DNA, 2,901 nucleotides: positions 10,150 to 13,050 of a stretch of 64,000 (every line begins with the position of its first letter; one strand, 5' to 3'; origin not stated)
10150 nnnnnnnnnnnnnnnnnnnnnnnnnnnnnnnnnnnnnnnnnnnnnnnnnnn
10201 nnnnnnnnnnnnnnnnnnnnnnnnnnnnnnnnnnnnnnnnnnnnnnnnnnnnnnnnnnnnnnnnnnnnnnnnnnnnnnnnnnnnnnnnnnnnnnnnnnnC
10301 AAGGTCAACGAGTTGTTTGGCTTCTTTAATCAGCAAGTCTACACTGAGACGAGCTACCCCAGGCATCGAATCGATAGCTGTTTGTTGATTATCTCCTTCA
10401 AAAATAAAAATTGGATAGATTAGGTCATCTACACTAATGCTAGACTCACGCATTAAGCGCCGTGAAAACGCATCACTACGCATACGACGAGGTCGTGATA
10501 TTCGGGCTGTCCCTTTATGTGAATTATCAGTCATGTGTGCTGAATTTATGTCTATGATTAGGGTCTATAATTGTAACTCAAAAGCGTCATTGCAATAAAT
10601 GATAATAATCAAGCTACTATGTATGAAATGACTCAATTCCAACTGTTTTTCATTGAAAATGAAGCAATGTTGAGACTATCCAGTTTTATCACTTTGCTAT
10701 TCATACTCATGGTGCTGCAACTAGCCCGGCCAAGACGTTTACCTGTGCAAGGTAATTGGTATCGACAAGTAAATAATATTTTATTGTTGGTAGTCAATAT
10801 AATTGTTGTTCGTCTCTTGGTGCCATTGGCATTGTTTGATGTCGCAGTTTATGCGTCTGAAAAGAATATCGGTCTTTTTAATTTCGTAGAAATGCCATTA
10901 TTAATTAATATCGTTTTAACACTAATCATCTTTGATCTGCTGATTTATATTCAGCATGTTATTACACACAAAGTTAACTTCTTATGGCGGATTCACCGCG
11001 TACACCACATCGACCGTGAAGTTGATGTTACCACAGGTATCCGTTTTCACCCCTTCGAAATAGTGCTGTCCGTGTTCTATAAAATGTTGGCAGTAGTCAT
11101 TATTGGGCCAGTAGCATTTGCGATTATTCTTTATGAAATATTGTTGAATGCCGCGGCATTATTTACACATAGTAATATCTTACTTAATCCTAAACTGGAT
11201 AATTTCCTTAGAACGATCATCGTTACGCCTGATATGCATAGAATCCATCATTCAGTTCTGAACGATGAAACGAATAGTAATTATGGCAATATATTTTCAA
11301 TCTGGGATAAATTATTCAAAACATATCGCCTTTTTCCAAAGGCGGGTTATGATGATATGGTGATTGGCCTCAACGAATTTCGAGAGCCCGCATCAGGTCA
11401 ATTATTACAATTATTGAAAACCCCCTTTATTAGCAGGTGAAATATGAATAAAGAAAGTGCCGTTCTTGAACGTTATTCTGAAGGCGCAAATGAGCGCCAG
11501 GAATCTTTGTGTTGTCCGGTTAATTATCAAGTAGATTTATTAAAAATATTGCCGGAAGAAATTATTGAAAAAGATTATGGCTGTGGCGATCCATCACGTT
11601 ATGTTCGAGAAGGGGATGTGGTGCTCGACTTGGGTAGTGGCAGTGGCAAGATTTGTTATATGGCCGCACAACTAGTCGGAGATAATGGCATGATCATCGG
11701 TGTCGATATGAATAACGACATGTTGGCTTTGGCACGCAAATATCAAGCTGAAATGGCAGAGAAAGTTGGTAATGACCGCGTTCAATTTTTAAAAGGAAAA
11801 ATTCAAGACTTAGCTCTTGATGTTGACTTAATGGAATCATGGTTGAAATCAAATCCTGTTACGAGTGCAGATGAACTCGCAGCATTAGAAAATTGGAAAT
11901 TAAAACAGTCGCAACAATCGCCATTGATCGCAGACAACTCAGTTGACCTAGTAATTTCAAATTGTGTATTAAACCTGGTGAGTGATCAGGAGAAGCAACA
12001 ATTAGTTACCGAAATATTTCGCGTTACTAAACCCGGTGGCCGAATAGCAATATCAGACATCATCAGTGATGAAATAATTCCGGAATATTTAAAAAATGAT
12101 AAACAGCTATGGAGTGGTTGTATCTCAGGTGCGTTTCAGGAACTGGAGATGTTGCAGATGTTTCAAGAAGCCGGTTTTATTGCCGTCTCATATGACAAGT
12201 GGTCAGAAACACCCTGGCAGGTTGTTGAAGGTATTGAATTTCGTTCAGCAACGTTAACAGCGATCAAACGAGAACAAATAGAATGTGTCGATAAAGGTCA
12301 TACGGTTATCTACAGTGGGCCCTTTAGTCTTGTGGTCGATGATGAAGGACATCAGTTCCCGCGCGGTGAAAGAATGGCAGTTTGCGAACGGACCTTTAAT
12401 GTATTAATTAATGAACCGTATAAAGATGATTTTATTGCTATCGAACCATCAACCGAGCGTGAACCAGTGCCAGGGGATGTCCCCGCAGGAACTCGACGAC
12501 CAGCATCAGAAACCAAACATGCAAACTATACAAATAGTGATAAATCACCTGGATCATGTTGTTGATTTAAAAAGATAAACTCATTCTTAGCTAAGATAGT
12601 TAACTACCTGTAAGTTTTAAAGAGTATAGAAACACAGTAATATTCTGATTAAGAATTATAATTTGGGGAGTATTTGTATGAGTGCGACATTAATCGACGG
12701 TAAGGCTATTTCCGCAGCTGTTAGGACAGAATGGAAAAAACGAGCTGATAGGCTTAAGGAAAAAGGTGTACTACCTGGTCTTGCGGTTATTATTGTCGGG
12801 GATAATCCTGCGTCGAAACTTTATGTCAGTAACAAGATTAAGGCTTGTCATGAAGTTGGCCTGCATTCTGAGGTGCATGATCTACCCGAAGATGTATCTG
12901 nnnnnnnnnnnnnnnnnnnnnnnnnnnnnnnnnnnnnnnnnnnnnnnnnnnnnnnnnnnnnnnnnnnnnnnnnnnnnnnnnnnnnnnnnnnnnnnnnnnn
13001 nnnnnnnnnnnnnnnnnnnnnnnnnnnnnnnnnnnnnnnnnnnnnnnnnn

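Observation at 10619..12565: Operon pairing a membrane di-iron hydroxylase/desaturase with an ArsM-like methyltransferase retaining all four catalytic cysteines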

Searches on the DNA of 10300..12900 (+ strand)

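Call 44: search_dna_similar(query=window:10619-12565:+, collection=plasmids, mode=distant, max_rows=5)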
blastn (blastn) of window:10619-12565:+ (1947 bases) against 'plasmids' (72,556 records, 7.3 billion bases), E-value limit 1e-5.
Records with a match: 2; places in all: 2; records where one place covers at least 80% of the query: 0.
Best place of each record, by identity: 60-80% 2.
By first word of the organism name: Staphylococcus 2.
By predicted mobility (MOB-suite, as given by PLSDB): non-mobilizable 1; mobilizable 1.
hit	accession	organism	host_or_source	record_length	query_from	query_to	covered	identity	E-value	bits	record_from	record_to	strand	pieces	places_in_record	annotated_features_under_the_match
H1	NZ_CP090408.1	Staphylococcus aureus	swine,cell culture,pork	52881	888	1194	16%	69.7%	3e-23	119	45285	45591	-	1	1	methyltransferase domain-containing protein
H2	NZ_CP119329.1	Staphylococcus sp. NRL 16/872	Homo sapiens,swab of ear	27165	934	1194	13%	68.7%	1e-16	97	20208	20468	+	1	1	methyltransferase domain-containing protein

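Call 59: search_rna_families(source=window, start=10300, end=12900, threshold=evalue, max_evalue=1)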
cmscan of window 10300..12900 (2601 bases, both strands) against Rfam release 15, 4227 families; matches with E-value up to 1: 1.
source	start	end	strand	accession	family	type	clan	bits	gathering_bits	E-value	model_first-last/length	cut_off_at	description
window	12500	12593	-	RF01288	snoR31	Gene; snRNA; snoRNA; CD-box;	-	24.3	44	0.6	1-93/93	no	Small nucleolar RNA snoR31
